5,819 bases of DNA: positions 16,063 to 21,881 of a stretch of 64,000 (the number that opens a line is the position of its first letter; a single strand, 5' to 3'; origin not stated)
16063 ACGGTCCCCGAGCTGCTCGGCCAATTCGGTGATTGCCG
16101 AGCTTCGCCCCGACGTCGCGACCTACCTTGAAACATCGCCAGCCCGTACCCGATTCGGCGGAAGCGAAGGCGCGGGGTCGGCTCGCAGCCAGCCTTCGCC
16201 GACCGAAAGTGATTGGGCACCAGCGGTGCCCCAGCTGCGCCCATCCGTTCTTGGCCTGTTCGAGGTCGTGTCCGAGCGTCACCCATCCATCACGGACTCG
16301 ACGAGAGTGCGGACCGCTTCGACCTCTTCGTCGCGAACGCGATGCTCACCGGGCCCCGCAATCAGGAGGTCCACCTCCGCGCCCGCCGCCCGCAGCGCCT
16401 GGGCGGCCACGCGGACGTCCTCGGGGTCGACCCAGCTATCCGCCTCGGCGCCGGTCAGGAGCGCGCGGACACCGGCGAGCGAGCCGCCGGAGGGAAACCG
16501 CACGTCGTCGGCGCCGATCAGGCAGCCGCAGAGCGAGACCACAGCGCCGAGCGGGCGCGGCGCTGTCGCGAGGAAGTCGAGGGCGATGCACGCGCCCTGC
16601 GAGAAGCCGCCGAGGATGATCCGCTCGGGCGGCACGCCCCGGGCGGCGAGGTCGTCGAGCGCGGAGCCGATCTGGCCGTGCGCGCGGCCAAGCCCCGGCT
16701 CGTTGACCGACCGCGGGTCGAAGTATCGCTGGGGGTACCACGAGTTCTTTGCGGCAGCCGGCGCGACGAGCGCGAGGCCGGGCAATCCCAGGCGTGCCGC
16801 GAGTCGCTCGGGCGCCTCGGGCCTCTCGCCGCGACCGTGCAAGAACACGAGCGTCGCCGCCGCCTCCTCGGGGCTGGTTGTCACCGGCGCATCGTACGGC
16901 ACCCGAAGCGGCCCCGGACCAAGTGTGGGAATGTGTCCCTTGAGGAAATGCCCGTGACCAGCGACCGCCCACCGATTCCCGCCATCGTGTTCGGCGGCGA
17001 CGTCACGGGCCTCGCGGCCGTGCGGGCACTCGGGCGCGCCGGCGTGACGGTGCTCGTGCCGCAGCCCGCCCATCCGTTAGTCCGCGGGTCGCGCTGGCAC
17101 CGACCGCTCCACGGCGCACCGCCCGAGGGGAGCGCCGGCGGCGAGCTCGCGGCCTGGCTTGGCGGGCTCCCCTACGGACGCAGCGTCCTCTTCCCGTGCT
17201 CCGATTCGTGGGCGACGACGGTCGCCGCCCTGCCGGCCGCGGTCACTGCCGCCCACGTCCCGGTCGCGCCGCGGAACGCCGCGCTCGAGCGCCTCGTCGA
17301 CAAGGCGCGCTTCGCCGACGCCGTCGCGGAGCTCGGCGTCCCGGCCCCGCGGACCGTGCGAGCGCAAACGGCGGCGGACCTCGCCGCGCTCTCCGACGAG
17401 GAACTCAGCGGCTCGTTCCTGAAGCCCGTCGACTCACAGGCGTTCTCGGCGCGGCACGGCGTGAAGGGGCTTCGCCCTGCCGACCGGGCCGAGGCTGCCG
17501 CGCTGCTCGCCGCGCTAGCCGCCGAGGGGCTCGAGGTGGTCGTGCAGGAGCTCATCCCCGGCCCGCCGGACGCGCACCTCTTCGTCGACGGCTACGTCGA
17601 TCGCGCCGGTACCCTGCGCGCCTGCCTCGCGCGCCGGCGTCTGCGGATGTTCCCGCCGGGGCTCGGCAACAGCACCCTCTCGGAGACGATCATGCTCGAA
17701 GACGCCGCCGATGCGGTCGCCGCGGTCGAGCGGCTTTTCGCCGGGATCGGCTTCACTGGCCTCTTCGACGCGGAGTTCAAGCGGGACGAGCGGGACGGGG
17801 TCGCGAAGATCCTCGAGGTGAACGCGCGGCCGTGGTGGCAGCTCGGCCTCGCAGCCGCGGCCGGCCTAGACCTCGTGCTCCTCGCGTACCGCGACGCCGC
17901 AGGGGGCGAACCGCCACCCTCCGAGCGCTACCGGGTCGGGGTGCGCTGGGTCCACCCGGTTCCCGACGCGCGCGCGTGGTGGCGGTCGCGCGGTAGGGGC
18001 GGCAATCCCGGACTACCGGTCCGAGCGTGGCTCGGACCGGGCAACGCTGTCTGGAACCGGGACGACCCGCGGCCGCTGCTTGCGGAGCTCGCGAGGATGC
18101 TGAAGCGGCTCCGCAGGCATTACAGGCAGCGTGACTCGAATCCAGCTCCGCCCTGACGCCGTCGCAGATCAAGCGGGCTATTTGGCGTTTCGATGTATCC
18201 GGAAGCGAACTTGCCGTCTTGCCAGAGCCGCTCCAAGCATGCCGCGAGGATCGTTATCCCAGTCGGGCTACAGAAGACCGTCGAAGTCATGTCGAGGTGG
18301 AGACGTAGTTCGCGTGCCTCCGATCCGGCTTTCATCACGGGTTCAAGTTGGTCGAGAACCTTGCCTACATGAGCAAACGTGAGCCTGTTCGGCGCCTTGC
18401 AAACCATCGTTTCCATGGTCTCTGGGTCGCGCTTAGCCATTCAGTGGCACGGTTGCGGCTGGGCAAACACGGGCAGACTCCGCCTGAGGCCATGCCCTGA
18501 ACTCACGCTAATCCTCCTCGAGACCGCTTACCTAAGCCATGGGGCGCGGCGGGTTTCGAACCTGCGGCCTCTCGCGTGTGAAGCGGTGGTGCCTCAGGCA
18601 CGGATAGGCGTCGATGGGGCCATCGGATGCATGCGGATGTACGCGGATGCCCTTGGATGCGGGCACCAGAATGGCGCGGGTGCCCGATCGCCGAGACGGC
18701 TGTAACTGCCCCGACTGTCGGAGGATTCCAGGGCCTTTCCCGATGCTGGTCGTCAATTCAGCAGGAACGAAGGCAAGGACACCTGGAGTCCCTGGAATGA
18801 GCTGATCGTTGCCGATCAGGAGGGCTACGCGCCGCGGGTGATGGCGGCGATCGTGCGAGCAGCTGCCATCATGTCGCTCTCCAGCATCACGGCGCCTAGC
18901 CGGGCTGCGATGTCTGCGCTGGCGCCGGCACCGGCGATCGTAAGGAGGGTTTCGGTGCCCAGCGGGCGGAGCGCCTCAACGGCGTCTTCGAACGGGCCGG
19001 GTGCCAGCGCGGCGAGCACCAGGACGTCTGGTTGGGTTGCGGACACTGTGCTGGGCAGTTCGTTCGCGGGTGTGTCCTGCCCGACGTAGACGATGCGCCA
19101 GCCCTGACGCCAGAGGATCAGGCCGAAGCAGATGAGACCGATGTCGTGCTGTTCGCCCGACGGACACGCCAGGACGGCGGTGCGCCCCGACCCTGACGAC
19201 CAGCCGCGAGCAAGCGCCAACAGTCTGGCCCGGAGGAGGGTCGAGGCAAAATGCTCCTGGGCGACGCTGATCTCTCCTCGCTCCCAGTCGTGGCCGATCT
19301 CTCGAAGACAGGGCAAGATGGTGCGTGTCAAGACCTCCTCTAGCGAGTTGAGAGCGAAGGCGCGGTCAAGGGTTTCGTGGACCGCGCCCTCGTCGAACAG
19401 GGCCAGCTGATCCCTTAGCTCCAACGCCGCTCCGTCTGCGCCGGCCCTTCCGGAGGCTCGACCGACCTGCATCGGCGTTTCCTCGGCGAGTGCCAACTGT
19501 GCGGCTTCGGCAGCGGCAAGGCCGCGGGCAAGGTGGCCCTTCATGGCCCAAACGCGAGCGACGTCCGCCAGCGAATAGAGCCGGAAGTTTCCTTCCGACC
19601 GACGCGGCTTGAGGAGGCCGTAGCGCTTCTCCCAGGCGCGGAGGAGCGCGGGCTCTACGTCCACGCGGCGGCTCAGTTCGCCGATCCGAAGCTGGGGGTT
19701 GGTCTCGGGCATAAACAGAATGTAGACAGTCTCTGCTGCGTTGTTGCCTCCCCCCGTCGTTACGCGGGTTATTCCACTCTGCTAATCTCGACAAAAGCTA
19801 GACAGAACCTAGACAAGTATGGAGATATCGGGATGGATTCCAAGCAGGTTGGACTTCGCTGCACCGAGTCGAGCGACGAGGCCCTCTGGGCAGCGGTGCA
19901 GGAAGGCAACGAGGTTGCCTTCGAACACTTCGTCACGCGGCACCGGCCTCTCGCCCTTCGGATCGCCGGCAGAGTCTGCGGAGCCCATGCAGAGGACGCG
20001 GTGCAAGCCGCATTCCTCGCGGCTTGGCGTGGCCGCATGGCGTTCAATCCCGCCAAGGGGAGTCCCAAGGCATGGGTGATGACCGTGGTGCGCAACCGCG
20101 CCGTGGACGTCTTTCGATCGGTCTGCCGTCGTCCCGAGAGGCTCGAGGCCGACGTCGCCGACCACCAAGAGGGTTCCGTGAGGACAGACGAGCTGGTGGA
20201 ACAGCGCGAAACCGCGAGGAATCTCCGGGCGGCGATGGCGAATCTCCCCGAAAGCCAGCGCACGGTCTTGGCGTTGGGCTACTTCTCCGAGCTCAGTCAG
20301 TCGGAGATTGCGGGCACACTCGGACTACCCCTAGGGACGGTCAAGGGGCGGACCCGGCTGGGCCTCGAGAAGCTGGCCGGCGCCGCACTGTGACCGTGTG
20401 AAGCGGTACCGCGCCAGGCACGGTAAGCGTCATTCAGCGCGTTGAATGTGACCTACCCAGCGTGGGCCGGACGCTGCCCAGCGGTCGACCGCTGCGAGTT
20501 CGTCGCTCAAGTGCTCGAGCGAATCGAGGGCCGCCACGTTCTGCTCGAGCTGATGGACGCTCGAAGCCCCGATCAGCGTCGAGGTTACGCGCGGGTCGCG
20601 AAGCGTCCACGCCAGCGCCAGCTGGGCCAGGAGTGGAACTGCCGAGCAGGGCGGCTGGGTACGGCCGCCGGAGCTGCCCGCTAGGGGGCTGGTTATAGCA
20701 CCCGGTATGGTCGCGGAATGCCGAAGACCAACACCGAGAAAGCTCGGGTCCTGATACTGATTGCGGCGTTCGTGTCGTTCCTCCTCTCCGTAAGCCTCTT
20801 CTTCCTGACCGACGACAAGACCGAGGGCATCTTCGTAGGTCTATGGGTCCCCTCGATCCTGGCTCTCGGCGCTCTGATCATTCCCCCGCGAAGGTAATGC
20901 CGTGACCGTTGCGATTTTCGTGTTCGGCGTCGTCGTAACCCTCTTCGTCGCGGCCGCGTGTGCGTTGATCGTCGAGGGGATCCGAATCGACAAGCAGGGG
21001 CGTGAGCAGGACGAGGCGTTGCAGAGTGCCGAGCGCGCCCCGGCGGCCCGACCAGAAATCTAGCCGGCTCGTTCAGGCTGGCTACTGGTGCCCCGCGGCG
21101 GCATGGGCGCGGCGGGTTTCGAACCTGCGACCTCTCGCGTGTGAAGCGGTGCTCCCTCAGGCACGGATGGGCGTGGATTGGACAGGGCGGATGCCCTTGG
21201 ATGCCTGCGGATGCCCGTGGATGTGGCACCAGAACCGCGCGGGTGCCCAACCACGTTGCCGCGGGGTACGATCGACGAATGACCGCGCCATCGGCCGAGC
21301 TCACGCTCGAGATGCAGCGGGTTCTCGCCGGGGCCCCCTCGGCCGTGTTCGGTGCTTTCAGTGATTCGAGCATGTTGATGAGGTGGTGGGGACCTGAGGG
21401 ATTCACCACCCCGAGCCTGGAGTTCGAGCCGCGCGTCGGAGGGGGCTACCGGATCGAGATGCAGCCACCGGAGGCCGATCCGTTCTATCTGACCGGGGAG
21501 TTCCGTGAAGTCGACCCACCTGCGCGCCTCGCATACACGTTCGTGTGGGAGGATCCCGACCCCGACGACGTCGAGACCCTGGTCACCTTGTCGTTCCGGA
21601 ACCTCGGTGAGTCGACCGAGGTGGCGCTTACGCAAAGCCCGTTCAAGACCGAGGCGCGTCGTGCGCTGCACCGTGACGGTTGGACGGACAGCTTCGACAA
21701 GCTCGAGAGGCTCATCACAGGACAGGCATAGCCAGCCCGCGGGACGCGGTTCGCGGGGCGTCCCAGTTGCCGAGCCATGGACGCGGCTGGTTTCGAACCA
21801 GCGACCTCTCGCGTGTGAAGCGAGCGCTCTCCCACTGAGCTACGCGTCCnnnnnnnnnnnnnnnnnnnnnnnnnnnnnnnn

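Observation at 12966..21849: Array of tRNA-Val 3'-half repeats splits about 8.9 kb into small gene modules with no recombinase in sight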

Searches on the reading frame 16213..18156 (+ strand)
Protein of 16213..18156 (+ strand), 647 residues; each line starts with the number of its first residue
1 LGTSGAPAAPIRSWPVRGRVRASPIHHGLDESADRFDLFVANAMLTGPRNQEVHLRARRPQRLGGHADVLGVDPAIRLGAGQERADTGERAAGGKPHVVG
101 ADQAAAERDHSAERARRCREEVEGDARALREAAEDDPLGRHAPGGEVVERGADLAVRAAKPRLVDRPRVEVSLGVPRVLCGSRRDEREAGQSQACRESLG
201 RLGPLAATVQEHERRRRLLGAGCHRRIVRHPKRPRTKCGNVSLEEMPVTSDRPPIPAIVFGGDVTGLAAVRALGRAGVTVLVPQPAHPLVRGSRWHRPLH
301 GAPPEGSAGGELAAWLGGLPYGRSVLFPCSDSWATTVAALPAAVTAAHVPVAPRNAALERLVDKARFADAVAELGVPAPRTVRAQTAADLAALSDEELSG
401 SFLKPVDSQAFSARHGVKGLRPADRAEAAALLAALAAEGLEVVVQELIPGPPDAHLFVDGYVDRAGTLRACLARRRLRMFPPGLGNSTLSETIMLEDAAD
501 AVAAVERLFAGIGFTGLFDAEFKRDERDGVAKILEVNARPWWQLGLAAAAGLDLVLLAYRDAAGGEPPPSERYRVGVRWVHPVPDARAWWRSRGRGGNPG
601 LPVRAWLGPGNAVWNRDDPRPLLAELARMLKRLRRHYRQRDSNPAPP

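Call 8: search_protein_families(library=pfam, proteins=[window:16213-18156:+], max_evalue=0.01)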
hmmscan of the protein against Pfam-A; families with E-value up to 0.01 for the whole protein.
window:16213-18156:+ (647 aa): 1 family
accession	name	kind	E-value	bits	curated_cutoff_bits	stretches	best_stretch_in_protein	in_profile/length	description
PF15632.11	ATPgrasp_Ter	-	2.9e-07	30.8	29.1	1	458-579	18-127/131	ATP-grasp in the biosynthetic pathway with Ter operon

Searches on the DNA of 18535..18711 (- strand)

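Call 91: search_dna_similar(query=window:18535-18711:-, collection=plasmids, mode=distant, max_rows=10)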
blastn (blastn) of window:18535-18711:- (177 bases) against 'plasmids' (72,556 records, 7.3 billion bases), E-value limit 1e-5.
No match.

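Call 92: search_dna_similar(query=window:18535-18711:-, collection=phages, mode=distant, max_rows=10)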
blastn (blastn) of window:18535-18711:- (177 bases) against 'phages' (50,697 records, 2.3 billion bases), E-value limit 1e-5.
No match.

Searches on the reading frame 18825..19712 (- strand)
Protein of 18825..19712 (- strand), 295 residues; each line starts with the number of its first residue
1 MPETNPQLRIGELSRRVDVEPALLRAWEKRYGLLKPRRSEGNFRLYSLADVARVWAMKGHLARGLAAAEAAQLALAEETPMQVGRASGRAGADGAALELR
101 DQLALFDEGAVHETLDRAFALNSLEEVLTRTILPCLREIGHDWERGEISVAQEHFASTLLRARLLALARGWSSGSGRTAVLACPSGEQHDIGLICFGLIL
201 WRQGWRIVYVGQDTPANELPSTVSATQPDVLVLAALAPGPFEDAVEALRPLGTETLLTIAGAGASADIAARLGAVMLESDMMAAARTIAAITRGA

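Call 8: search_protein_families(library=pfam, proteins=[window:18825-19712:-], max_evalue=0.01)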
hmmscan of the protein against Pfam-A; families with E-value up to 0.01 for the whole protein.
window:18825-19712:- (295 aa): 5 families
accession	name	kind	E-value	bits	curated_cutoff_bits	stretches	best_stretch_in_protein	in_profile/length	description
PF02607.22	B12-binding_2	-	2.5e-12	47.2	23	1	98-166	4-72/74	B12 binding domain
PF13411.12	MerR_1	-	9.7e-12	45.3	21.6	1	9-73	2-65/69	MerR HTH family regulatory protein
PF00376.29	MerR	-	7.5e-10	38.9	28.2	1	9-46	1-38/38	MerR family regulatory protein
PF02310.24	B12-binding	-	5.3e-05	23.5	32.1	1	178-270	2-97/121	B12 binding domain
PF01527.26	HTH_Tnp_1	-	0.0017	19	24.1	1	5-32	21-49/75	Transposase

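Call 13: find_encoding_contigs(protein=window:18825-19712:-, flank=10000, max_places=10)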
Protein window:18825-19712:- (295 aa): no gene with exactly this product is on record in the collection.

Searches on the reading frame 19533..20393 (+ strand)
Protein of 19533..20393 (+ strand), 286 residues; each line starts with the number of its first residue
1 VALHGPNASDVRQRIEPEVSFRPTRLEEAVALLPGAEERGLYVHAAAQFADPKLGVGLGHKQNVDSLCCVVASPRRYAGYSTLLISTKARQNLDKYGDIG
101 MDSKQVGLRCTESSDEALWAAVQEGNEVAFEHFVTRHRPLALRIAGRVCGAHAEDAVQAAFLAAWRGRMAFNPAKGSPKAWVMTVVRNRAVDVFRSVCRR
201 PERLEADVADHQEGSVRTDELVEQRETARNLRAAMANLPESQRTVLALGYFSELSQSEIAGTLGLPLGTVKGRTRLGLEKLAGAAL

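Call 8: search_protein_families(library=pfam, proteins=[window:19533-20393:+], max_evalue=0.01)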
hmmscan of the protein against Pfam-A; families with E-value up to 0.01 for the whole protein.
window:19533-20393:+ (286 aa): 3 families
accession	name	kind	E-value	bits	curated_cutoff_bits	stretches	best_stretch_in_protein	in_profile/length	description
PF04542.20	Sigma70_r2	-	6.5e-17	61.5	24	1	133-196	1-67/71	Sigma-70 region 2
PF08281.18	Sigma70_r4_2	-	3.8e-11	42.9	25.7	1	229-281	2-54/54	Sigma-70, region 4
PF04545.22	Sigma70_r4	-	9.6e-11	41.5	24.1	1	234-281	1-48/50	Sigma-70, region 4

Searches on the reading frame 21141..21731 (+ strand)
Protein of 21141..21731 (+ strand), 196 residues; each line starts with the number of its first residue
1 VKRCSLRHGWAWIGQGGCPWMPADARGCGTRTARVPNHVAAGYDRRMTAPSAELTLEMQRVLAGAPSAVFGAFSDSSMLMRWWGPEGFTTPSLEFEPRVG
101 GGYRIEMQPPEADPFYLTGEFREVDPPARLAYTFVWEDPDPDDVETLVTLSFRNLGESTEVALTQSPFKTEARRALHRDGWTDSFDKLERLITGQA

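Call 8: search_protein_families(library=pfam, proteins=[window:21141-21731:+], max_evalue=0.01)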
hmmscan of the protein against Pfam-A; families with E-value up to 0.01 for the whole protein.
window:21141-21731:+ (196 aa): 1 family
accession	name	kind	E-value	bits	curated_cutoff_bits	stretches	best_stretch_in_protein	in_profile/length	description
PF08327.17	AHSA1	-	1.6e-24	87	22.1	1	66-192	4-124/125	Activator of Hsp90 ATPase homolog 1-like protein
